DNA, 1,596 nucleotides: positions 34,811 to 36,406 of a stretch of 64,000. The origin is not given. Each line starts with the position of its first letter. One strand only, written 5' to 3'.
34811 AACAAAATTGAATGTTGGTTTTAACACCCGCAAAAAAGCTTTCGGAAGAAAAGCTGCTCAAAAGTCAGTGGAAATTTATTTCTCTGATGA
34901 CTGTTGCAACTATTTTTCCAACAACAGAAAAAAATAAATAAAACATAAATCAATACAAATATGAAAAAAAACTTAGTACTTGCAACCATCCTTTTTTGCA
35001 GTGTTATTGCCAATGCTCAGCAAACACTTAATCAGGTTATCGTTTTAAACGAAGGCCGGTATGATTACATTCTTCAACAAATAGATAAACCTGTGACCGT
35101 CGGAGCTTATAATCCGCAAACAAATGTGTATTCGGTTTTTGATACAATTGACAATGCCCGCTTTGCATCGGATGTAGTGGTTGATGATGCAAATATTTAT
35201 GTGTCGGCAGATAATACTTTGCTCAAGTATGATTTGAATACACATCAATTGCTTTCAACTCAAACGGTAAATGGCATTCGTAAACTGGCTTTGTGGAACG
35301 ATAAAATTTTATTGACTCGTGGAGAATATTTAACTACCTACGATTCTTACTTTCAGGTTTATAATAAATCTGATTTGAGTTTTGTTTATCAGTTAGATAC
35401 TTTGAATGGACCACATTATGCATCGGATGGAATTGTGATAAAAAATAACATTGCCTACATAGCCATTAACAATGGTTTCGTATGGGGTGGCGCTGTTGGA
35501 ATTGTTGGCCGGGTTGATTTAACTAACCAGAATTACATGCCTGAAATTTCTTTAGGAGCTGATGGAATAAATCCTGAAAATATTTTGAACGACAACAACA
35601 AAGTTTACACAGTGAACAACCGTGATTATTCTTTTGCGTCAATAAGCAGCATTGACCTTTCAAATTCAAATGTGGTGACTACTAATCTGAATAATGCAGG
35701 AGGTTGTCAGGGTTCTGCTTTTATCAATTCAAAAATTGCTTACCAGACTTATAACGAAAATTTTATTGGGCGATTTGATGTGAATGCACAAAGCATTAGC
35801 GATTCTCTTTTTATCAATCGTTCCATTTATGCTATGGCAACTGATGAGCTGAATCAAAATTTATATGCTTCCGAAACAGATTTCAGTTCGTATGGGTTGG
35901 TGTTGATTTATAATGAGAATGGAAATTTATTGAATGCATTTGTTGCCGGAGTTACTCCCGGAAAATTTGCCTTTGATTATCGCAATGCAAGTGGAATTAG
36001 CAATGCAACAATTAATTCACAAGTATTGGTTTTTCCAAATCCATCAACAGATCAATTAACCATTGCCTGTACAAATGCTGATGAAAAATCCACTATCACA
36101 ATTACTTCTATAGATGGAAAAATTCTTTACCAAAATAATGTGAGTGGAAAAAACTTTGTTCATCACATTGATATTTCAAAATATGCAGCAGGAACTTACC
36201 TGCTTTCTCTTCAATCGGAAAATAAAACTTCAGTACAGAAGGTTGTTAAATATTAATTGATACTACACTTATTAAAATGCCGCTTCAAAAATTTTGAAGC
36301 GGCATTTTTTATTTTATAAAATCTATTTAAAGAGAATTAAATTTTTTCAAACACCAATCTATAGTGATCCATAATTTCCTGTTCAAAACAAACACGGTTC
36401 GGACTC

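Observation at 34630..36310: Cobalamin riboswitch controlling a monocistronic T9SS-exported beta-propeller: candidate extracellular corrinoid-capture protein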

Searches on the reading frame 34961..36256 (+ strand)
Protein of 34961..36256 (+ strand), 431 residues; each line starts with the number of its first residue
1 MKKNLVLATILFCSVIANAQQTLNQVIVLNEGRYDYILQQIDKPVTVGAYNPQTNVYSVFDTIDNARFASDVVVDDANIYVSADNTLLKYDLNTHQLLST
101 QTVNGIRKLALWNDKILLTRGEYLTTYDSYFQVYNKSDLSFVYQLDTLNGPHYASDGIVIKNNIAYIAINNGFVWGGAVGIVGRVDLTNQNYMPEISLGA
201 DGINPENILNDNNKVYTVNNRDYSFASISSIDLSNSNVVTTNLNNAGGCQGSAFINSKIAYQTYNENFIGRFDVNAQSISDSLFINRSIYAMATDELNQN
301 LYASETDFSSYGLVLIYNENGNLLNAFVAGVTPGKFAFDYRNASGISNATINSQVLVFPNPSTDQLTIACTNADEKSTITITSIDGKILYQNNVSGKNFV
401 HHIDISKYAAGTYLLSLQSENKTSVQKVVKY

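Call 5: search_protein_families(library=pfam, proteins=[window:34961-36256:+], max_evalue=0.01)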
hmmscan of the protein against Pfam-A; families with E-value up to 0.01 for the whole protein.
window:34961-36256:+ (431 aa): 3 families
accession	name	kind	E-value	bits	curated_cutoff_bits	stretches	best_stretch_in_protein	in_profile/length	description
PF18962.6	Por_Secre_tail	-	1.5e-14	54.5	27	1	357-429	1-74/75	Secretion system C-terminal sorting domain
PF11589.14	DUF3244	-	4.2e-06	27.1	25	1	364-422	29-88/96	Domain of unknown function (DUF3244)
PF02191.22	OLF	-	0.00055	20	23.9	1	210-339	26-159/246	Olfactomedin-like domain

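Call 6: search_protein_families(library=ncbifam, proteins=[window:34961-36256:+], max_evalue=0.01)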
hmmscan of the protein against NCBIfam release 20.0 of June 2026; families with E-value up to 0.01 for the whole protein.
window:34961-36256:+ (431 aa): 2 families
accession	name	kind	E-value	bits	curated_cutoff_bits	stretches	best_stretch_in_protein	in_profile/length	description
TIGR04183.1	Por_Secre_tail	domain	5e-12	45.6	23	1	357-430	1-71/72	T9SS type A sorting domain-containing protein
NF038113.1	T9SSA_dep_M36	equivalog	6.6e-10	37.8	885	1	348-429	786-867/869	T9SS-dependent M36 family metallopeptidase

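Call 7: search_solved_structures(query=window:34961-36256:+, max_evalue=10, show_alignments=3)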
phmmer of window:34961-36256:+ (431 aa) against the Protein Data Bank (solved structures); distinct sequences matched with E-value up to 10: 15.
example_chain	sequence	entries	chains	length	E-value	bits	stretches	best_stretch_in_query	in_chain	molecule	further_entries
8glk_D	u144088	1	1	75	0.00053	22.5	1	355-429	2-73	Endonuclease I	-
9whd_A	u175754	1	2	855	0.002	20.6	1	355-430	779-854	GH167 glycoside hydrolase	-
3dsm_A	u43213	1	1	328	0.0027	20.2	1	191-339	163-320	uncharacterized protein BACUNI_02894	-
8bmy_A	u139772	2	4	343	0.0029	20.1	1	194-339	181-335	Putative surface layer protein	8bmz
8baz_A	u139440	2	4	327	0.0034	19.9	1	191-338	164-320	Surface layer protein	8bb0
8puj_A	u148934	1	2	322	0.0037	19.7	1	227-338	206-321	YncE family protein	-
8bn0_A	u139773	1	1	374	0.0037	19.7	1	194-339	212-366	Putative surface layer protein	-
8okv_B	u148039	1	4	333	0.0039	19.6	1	227-338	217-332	Putative surface layer protein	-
8bai_A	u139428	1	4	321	0.0041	19.6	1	194-338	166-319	Surface layer protein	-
8p97_B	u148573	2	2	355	0.0049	19.3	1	227-338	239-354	Putative surface layer protein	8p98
8bmx_D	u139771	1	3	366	0.007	18.8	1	191-338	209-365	YncE family protein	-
7on6_A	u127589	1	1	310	0.048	16.1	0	46-81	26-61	SAKe6AE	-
7pzj_A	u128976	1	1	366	0.076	15.4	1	338-422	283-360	Lipase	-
8qb1_A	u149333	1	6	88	0.67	12.3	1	356-397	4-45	Mirolase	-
2daz_A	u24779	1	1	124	1.1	11.6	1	295-358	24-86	InaD-like protein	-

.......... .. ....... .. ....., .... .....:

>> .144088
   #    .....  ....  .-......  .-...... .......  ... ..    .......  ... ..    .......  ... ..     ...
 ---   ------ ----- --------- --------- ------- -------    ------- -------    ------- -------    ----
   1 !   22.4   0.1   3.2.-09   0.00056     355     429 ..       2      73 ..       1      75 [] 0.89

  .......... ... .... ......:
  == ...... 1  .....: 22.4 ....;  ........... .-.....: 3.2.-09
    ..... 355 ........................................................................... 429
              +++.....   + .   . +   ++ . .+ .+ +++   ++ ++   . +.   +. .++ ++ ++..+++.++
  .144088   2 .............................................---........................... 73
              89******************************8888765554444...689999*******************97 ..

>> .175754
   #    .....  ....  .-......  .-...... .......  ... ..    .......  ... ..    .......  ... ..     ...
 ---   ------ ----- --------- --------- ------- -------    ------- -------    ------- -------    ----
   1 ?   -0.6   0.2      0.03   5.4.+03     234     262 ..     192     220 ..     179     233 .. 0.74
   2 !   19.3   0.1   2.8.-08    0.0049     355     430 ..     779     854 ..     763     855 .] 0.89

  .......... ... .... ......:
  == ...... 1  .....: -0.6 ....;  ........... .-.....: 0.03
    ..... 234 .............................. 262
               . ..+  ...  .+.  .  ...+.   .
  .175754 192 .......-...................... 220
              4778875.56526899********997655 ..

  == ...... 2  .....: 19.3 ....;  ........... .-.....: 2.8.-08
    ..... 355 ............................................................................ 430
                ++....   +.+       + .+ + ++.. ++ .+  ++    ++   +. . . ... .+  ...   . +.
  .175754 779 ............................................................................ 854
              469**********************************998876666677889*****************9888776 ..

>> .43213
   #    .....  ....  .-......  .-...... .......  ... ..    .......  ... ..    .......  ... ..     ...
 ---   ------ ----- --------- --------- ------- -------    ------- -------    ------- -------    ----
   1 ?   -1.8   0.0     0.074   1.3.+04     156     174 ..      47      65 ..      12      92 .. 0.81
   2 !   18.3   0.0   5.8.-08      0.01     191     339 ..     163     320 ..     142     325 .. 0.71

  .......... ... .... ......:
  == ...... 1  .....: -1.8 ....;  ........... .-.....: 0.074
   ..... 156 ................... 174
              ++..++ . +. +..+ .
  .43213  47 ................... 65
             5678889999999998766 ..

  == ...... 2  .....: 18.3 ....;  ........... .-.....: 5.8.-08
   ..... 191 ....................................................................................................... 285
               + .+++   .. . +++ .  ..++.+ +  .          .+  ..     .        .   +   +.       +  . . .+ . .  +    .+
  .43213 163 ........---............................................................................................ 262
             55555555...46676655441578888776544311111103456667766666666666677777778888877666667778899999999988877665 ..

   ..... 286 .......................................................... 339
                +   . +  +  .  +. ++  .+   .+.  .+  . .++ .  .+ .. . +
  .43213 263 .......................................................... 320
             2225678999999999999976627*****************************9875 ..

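Call 8: find_homologous_proteins(query=window:34961-36256:+)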
Query window:34961-36256:+ (431 aa): 669 proteins with E <= 0.001 among 8000 candidates; the best 120 are listed.
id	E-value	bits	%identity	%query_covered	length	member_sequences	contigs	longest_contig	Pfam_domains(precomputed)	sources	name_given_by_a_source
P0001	3.5e-276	934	100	100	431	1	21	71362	PF18962.8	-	-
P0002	2.4e-229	779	82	100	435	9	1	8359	PF18962.8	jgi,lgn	-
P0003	3.0e-227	772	81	100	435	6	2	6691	PF18962.8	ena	-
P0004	3.5e-222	756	80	100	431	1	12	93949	PF18962.8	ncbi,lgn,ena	-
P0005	3.5e-220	749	80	100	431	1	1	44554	PF18962.8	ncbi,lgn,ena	-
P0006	1.4e-201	688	71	100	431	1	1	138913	PF18962.8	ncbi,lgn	-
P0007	4.1e-196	670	74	94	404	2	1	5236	PF18962.8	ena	-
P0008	4.9e-195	666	70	100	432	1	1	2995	PF18962.8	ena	-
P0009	9.1e-182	623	67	98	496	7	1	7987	PF18962.8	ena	-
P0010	2.4e-143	496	84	64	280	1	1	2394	PF18962.8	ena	-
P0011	9.8e-118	412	49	100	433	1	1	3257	PF18962.8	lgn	-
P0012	7.6e-116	406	48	100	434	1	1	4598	-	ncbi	-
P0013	1.0e-114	402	45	99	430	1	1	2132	PF18962.8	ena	-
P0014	1.3e-114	402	44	99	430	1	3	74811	PF18962.8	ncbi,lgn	-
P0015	1.6e-114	401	45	100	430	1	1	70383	PF18962.8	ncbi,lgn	-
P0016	6.7e-112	393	47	95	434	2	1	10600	PF18962.8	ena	-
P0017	4.4e-111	390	45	100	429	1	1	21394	PF18962.8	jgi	jgi:hypothetical protein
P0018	2.4e-106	374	44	100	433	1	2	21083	PF18962.8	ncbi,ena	-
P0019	1.6e-105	372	45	99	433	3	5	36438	PF18962.8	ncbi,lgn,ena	-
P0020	3.0e-105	371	44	100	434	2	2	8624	PF18962.8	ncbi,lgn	-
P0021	1.1e-104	369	43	99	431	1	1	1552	PF18962.8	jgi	jgi:hypothetical protein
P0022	1.5e-103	365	44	100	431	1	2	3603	PF18962.8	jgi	jgi:hypothetical protein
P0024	2.3e-99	351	43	99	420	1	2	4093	PF18962.8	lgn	-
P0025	1.9e-98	348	41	100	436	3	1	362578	PF18962.8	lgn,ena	-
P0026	2.5e-98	348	45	97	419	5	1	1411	PF18962.8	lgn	-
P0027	3.9e-98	347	41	100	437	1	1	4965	PF18962.8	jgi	jgi:hypothetical protein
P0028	4.9e-98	347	42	97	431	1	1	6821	PF18962.8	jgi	jgi:hypothetical protein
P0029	8.2e-98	346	43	92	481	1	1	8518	PF18962.8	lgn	-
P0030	1.3e-97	346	44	100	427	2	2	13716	PF18962.8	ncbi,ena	-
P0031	2.8e-97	345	43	100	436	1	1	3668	PF18962.8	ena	-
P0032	2.2e-96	342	43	99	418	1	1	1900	PF18962.8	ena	-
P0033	7.1e-96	340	43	96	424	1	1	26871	PF18962.8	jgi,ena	-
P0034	1.4e-95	339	43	96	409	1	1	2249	PF18962.8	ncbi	-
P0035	5.5e-95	337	40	100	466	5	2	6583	PF18962.8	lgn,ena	-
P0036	8.3e-95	336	43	100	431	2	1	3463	PF18962.8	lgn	-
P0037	8.6e-95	336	42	99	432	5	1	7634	PF18962.8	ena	-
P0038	9.6e-95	336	43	100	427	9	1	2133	PF18962.8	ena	-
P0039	1.2e-94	336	43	99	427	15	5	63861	PF18962.8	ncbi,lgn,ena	-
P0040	1.2e-94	336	41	100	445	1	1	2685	PF18962.8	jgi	-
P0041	1.3e-94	336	43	100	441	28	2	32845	PF18962.8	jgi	jgi:hypothetical protein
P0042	3.1e-94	335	43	98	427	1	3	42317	PF18962.8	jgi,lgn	-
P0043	2.5e-93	332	44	90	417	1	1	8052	PF18962.8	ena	-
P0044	2.6e-93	332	41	97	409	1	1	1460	PF18962.8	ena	-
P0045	3.1e-93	331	42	100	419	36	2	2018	PF18962.8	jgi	-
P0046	6.1e-93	330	40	100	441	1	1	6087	PF18962.8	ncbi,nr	ncbi:MAG: T9SS type A sorting domain-containing protein [Bacteroidetes bacterium]|nr:T9SS type A sor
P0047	6.4e-93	330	40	99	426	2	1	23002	PF18962.8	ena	-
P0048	8.4e-93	330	39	100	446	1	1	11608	PF18962.8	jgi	-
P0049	8.6e-93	330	42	100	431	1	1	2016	PF18962.8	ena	-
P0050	1.2e-92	329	41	99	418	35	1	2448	PF18962.8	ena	-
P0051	1.5e-92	329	42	100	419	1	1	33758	PF18962.8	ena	-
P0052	1.8e-92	329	43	100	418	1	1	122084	PF18962.8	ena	-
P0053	2.4e-92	328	42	100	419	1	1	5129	PF18962.8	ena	-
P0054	2.5e-92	328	42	100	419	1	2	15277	PF18962.8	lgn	-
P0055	2.7e-92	328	41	100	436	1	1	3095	PF18962.8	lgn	-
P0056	3.8e-92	328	41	100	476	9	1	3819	PF18962.8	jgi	-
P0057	5.1e-92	327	42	100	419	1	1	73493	PF18962.8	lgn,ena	-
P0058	5.2e-92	327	41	100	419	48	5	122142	PF18962.8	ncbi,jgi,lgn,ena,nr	ncbi:MAG: T9SS type A sorting domain-containing protein [Crocinitomicaceae bacterium]|jgi:hypothetic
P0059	5.3e-92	327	42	100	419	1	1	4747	PF18962.8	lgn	-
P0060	6.4e-92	327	42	100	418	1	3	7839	PF18962.8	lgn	-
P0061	6.7e-92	327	42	100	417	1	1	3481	PF18962.8,PF13860.13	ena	-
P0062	7.3e-92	327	42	90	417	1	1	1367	PF18962.8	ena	-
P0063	7.9e-92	327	43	90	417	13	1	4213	PF18962.8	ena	-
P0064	1.0e-91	326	42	100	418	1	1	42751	PF18962.8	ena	-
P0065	1.1e-91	326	40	100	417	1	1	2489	PF18962.8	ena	-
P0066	1.2e-91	326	41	99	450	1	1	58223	PF18962.8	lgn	-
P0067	1.3e-91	326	43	97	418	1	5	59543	PF18962.8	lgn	-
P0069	1.4e-91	326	40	99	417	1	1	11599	PF18962.8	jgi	-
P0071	2.3e-91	325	42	100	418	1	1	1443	PF18962.8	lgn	-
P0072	2.4e-91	325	42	100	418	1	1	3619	PF18962.8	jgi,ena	jgi:hypothetical protein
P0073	2.5e-91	325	42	100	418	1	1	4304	PF18962.8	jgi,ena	jgi:hypothetical protein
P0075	3.2e-91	325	42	100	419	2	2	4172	PF18962.8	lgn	-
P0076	3.4e-91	325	42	100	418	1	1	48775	PF18962.8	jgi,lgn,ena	-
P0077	3.6e-91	324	42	100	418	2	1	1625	PF18962.8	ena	-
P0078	3.8e-91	324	42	100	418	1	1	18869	PF18962.8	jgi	jgi:hypothetical protein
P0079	4.0e-91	324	42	100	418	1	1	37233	PF18962.8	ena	-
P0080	4.2e-91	324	42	100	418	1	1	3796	PF18962.8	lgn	-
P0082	4.6e-91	324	40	100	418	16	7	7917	PF18962.8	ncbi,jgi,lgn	ncbi:MAG: T9SS type A sorting domain-containing protein [Crocinitomicaceae bacterium]|jgi:hypothetic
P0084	5.1e-91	324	42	100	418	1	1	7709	PF18962.8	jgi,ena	jgi:hypothetical protein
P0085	5.2e-91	324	40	99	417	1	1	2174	PF18962.8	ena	-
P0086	5.5e-91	324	41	100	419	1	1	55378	PF18962.8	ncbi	-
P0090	7.7e-91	323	41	100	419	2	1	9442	PF18962.8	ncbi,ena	-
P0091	7.9e-91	323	42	96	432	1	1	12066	PF18962.8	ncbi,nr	ncbi:MAG: T9SS type A sorting domain-containing protein [Crocinitomicaceae bacterium]|nr:T9SS type A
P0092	1.0e-90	323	41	100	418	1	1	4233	PF18962.8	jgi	jgi:hypothetical protein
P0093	1.0e-90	323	42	100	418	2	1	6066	PF18962.8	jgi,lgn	jgi:hypothetical protein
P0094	1.1e-90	323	41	100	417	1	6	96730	PF18962.8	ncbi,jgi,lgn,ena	jgi:hypothetical protein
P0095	1.1e-90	323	40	100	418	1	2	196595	PF18962.8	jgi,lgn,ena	jgi:hypothetical protein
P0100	1.2e-90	323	40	99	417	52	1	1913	PF18962.8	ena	-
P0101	1.2e-90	323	40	99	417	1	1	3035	PF18962.8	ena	-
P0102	1.3e-90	323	41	96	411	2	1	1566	PF18962.8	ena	-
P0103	1.3e-90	323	41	99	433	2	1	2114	PF18962.8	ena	-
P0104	1.4e-90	322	40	99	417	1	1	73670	PF18962.8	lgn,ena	-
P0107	1.7e-90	322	40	99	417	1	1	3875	PF18962.8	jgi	jgi:hypothetical protein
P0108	1.8e-90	322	42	92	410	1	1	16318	PF18962.8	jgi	-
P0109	2.1e-90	322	43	97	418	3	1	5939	PF18962.8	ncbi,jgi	jgi:hypothetical protein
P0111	2.2e-90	322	40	100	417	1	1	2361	PF18962.8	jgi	-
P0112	2.4e-90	322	41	100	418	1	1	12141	PF18962.8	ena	-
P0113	2.5e-90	322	40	99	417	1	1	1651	PF18962.8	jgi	jgi:hypothetical protein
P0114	2.6e-90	322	41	100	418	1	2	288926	PF18962.8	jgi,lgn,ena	jgi:hypothetical protein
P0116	2.6e-90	322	41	100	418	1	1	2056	PF18962.8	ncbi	-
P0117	2.8e-90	321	42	90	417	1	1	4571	PF18962.8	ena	-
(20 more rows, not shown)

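Call 11: search_solved_structures(query=A1, max_evalue=1, show_alignments=2)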
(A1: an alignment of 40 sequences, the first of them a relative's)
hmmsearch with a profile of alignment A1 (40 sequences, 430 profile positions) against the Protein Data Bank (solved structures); distinct sequences matched with E-value up to 1: 19.
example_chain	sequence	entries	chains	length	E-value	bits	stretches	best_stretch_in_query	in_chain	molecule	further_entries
8glk_D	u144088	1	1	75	8.7e-09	38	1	354-428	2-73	Endonuclease I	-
5jvk_A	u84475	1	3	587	5.3e-08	35.4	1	342-430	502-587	Uncharacterized protein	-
8glj_D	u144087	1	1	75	2.2e-07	33.4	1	353-430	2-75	Por secretion system C-terminal sorting domain-containing protein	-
7pzj_A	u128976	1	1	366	2.3e-07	33.3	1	347-425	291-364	Lipase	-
9whd_A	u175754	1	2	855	8e-06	28.2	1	346-429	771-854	GH167 glycoside hydrolase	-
8bmy_A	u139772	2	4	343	2.7e-05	26.5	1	285-336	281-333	Putative surface layer protein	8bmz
8bn0_A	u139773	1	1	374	3.3e-05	26.2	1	285-336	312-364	Putative surface layer protein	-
3dsm_A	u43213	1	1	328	3.4e-05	26.1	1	285-336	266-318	uncharacterized protein BACUNI_02894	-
8baz_A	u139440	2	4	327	6.2e-05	25.3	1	285-336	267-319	Surface layer protein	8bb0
8bai_A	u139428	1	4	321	7.4e-05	25.1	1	285-335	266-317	Surface layer protein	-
8bmx_D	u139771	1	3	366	9.2e-05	24.7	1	285-335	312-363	YncE family protein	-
7on6_A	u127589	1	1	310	0.00022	23.5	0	31-80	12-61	SAKe6AE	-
8okv_B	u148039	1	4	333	0.00033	22.9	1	26-335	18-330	Putative surface layer protein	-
8puj_A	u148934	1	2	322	0.00035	22.8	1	26-335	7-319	YncE family protein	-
5uyt_A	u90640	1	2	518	0.00053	22.2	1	352-422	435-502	Ice-binding protein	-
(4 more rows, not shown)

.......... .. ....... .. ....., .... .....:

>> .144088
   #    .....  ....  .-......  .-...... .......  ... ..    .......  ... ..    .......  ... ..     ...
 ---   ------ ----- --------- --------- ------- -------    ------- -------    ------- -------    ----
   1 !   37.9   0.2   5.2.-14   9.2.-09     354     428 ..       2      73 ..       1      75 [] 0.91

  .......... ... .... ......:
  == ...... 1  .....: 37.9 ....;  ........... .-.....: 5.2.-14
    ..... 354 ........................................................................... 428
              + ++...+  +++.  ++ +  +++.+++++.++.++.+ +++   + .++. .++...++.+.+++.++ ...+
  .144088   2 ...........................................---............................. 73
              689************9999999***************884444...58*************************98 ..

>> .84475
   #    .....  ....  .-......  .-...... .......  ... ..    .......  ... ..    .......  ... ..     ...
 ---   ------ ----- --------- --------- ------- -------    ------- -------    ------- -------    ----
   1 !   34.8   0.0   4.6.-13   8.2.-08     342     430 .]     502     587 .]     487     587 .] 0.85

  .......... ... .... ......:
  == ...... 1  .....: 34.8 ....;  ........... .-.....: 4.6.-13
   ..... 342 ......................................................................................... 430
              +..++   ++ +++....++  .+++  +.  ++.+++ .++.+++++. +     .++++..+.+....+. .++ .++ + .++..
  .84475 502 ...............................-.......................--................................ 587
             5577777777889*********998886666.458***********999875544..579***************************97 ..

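Call 13: find_encoding_contigs(protein=P0001, flank=10000, max_places=4)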
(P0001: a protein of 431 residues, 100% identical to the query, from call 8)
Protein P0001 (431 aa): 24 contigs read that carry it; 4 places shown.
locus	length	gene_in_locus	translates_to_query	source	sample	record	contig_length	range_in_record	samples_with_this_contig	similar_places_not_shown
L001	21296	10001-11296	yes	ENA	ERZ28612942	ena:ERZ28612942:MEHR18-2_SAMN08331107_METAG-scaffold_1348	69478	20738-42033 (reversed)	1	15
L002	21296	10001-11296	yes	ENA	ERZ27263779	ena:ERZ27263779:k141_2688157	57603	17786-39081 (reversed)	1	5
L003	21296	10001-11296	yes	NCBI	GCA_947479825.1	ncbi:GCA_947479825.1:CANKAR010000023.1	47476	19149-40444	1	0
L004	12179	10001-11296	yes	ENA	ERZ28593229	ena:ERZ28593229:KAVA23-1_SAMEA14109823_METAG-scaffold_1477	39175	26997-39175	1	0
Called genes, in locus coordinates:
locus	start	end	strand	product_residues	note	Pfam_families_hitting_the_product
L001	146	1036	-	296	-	PF01048:PNP_UDP_1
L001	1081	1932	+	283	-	PF00582:Usp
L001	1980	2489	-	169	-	-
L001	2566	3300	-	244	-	PF00535:Glycos_transf_2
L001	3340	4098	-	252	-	PF00929:RNase_T, PF20600:ExoX-like_C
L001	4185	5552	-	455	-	PF01225:Mur_ligase, PF08245:Mur_ligase_M, PF02875:Mur_ligase_C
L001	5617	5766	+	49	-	-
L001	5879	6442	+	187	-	PF01914:MarC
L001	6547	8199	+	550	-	PF18962:Por_Secre_tail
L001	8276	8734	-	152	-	PF00075:RNase_H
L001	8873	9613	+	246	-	PF02592:Vut_1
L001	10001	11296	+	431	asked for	PF18962:Por_Secre_tail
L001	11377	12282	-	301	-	PF02353:CMAS, PF07021:MetW (weak), PF08241:Methyltransf_11 (weak), PF13649:Methyltransf_25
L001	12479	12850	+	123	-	-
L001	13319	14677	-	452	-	PF07969:Amidohydro_3 (faint), PF12890:DHOase (weak), PF01979:Amidohydro_1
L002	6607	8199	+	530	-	PF18962:Por_Secre_tail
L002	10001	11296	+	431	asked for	PF18962:Por_Secre_tail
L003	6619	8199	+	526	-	PF18962:Por_Secre_tail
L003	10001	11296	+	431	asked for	PF18962:Por_Secre_tail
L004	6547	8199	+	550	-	PF18962:Por_Secre_tail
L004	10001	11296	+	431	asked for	PF18962:Por_Secre_tail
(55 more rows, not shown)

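Call 14: find_encoding_contigs(protein=P0006, flank=8000, max_places=2)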
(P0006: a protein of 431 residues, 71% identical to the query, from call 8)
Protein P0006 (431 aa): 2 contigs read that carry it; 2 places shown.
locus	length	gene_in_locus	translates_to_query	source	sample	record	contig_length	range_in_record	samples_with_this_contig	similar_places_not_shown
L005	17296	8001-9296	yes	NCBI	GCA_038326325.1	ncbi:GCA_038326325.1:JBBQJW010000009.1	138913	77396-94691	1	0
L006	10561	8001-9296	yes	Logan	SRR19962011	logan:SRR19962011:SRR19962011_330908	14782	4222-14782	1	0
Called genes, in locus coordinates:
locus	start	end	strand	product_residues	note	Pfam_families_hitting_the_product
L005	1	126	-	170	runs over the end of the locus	-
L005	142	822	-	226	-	PF00535:Glycos_transf_2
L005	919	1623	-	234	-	PF00929:RNase_T, PF20600:ExoX-like_C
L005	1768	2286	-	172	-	PF08327:AHSA1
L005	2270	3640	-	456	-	PF01225:Mur_ligase, PF08245:Mur_ligase_M, PF02875:Mur_ligase_C (weak)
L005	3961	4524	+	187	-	PF01914:MarC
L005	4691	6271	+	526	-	PF18962:Por_Secre_tail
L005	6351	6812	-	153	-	PF00075:RNase_H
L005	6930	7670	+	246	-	PF02592:Vut_1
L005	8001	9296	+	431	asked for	PF18962:Por_Secre_tail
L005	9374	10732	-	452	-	PF07969:Amidohydro_3 (faint), PF01979:Amidohydro_1 (weak), PF12890:DHOase (weak), PF01979:Amidohydro_1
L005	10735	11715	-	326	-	PF00365:PFK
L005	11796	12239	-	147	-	-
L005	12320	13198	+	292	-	PF17827:PrmC_N, PF02384:N6_Mtase (weak), PF05175:MTS, PF06325:PrmA, PF08241:Methyltransf_11, PF08242:Methyltransf_12, PF13649:Methyltransf_25, PF13847:Methyltransf_31, +4 more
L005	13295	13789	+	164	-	PF00313:CSD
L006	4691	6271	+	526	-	PF18962:Por_Secre_tail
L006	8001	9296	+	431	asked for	PF18962:Por_Secre_tail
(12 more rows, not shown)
